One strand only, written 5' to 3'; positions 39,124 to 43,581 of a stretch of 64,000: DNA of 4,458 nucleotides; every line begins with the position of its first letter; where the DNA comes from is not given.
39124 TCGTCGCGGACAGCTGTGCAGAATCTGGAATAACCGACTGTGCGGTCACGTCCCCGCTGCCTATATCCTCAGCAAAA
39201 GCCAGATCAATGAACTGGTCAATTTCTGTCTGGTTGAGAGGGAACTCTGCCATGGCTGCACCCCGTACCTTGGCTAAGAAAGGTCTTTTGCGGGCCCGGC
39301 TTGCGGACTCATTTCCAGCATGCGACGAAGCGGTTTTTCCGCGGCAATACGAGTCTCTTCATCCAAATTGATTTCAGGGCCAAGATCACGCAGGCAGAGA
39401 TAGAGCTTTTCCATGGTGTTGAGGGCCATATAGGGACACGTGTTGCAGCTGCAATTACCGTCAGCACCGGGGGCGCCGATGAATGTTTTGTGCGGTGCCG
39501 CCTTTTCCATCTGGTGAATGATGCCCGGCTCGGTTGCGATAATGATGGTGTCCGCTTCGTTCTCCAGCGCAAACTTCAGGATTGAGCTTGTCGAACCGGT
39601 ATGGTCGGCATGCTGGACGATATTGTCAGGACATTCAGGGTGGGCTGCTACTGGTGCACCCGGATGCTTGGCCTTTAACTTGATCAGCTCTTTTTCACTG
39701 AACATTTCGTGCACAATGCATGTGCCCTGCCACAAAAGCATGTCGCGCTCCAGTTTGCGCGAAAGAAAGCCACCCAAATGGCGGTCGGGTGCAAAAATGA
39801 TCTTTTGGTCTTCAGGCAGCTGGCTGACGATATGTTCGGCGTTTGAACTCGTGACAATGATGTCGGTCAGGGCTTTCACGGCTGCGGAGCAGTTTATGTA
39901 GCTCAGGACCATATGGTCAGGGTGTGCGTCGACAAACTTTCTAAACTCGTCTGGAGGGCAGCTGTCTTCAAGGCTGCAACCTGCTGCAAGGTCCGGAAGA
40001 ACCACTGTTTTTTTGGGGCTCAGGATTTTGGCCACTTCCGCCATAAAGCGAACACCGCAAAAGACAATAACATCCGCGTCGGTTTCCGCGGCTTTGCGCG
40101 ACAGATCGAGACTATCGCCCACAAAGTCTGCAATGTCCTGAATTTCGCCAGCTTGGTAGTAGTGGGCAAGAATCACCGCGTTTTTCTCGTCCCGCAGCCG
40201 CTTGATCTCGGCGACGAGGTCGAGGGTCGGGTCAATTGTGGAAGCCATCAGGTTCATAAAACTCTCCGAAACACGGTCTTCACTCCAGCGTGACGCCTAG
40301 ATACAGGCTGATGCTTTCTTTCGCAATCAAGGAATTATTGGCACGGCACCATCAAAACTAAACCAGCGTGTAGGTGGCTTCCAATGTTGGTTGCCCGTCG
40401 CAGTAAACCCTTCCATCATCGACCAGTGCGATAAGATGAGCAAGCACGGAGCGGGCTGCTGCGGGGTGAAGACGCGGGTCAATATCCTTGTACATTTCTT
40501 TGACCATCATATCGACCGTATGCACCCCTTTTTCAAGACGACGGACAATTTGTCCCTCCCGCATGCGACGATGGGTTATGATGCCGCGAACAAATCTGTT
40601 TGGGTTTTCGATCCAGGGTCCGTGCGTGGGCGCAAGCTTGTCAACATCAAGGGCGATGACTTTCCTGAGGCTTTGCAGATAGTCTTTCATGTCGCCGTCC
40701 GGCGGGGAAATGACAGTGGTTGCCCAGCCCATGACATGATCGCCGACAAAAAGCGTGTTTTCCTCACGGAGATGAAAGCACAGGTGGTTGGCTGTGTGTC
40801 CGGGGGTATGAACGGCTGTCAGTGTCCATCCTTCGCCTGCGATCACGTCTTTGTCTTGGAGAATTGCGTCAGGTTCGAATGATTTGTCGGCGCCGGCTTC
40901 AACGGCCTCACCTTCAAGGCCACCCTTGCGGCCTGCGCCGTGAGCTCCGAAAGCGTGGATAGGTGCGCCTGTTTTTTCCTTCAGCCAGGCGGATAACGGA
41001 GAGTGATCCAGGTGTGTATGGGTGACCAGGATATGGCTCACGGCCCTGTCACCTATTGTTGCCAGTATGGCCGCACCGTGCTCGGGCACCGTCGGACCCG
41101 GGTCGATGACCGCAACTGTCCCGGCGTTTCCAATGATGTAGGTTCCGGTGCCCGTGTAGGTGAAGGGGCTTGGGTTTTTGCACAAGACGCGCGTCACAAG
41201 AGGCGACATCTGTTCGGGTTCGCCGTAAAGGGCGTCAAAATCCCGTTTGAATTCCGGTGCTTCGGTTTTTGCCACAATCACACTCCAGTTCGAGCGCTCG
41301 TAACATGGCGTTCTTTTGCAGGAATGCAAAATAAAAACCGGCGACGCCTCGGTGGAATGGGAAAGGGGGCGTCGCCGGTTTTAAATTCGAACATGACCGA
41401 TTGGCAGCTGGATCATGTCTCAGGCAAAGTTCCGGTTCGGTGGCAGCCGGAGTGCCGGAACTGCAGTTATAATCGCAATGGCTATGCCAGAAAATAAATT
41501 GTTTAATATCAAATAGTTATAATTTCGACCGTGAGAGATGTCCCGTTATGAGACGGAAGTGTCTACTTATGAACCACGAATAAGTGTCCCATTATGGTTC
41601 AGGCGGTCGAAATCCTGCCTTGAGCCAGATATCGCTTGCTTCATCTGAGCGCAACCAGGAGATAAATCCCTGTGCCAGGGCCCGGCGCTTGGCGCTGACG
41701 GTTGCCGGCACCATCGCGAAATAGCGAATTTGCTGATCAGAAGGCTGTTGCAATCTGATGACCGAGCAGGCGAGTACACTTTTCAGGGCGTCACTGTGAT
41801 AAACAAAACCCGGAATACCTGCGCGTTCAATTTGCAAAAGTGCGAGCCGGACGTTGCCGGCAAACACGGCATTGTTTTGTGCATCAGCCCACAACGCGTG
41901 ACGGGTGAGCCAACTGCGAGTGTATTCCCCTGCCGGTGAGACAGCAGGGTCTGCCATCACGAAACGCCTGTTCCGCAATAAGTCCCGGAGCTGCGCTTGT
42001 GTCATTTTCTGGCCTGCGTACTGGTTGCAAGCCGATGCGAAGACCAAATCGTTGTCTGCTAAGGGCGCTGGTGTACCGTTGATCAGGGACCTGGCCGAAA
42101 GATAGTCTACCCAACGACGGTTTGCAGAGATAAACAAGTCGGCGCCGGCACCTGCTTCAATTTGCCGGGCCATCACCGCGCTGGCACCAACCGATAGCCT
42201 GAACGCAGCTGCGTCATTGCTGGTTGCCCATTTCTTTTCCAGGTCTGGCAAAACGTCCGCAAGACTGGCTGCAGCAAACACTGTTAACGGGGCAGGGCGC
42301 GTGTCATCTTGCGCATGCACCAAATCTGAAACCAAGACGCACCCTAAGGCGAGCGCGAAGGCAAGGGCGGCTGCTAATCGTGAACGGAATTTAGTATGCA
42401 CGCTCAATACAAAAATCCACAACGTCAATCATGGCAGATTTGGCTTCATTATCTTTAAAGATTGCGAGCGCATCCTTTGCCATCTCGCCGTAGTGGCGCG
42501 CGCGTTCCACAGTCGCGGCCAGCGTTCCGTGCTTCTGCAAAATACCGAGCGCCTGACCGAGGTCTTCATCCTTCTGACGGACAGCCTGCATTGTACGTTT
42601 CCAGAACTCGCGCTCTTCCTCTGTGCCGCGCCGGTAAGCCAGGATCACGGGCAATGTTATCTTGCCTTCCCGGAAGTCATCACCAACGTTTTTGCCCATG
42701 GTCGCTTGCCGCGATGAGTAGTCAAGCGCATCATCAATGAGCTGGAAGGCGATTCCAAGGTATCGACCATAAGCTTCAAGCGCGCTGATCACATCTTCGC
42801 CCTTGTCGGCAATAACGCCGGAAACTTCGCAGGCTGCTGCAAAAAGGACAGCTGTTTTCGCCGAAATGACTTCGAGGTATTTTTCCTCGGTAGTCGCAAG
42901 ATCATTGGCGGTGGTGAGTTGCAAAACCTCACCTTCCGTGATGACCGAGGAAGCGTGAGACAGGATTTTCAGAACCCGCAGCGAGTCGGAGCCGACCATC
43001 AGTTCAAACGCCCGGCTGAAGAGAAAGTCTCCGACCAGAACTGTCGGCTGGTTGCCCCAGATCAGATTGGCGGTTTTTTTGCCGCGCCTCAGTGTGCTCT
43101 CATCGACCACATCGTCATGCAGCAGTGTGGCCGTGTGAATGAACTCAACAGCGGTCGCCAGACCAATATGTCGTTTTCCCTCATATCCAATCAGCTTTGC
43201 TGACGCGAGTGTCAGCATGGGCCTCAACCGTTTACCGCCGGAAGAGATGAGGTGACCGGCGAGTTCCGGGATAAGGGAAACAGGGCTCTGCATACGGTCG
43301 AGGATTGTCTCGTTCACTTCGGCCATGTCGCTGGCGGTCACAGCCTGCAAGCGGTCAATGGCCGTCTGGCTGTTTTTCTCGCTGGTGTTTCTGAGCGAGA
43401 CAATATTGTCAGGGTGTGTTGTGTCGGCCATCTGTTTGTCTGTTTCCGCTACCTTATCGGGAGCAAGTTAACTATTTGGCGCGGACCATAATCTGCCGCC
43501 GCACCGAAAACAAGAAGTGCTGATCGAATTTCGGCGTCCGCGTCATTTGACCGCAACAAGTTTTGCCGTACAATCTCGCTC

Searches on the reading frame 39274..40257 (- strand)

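Call 70: search_protein_families(library=pfam, proteins=[window:39274-40257:-], max_evalue=0.00001)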
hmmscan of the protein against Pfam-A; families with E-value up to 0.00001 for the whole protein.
window:39274-40257:- (327 aa): 1 family
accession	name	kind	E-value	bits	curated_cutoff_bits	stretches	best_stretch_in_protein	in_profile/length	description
PF02445.21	NadA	-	4.4e-120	400.7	27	1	17-315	2-295/295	Quinolinate synthetase A protein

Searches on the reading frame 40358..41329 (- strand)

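Call 70: search_protein_families(library=pfam, proteins=[window:40358-41329:-], max_evalue=0.00001)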
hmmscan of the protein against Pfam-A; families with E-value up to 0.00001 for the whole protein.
window:40358-41329:- (323 aa): 2 families
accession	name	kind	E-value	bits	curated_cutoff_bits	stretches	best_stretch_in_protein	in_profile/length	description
PF00753.33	Lactamase_B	-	2.4e-24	86.8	22.7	1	63-236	8-196/196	Metallo-beta-lactamase superfamily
PF17778.7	BLACT_WH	-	2.3e-12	47.1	22.8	1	271-309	1-39/46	Beta-lactamase associated winged helix domain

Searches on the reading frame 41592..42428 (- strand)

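Call 70: search_protein_families(library=pfam, proteins=[window:41592-42428:-], max_evalue=0.00001)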
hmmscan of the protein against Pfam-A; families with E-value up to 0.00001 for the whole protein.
window:41592-42428:- (278 aa): 1 family
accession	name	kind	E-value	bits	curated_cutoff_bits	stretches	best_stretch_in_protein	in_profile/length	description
PF13531.11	SBP_bac_11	-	4.8e-36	125.1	25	1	48-274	1-227/227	Bacterial extracellular solute-binding protein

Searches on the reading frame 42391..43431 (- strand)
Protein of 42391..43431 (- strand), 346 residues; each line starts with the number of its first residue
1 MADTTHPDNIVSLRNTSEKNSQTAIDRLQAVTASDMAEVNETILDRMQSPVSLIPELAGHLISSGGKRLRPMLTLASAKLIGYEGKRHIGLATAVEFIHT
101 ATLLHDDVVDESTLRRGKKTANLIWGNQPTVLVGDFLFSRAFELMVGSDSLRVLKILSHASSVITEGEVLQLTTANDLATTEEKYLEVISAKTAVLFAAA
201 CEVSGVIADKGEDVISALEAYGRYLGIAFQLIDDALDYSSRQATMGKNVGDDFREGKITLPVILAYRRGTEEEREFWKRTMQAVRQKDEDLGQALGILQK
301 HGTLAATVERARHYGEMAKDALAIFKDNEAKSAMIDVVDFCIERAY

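Call 70: search_protein_families(library=pfam, proteins=[window:42391-43431:-], max_evalue=0.00001)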
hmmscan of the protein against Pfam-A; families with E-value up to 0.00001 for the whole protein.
window:42391-43431:- (346 aa): 1 family
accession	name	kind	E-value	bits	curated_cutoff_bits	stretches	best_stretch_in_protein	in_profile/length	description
PF00348.22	polyprenyl_synt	-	2e-76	257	27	1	54-295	4-248/251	Polyprenyl synthetase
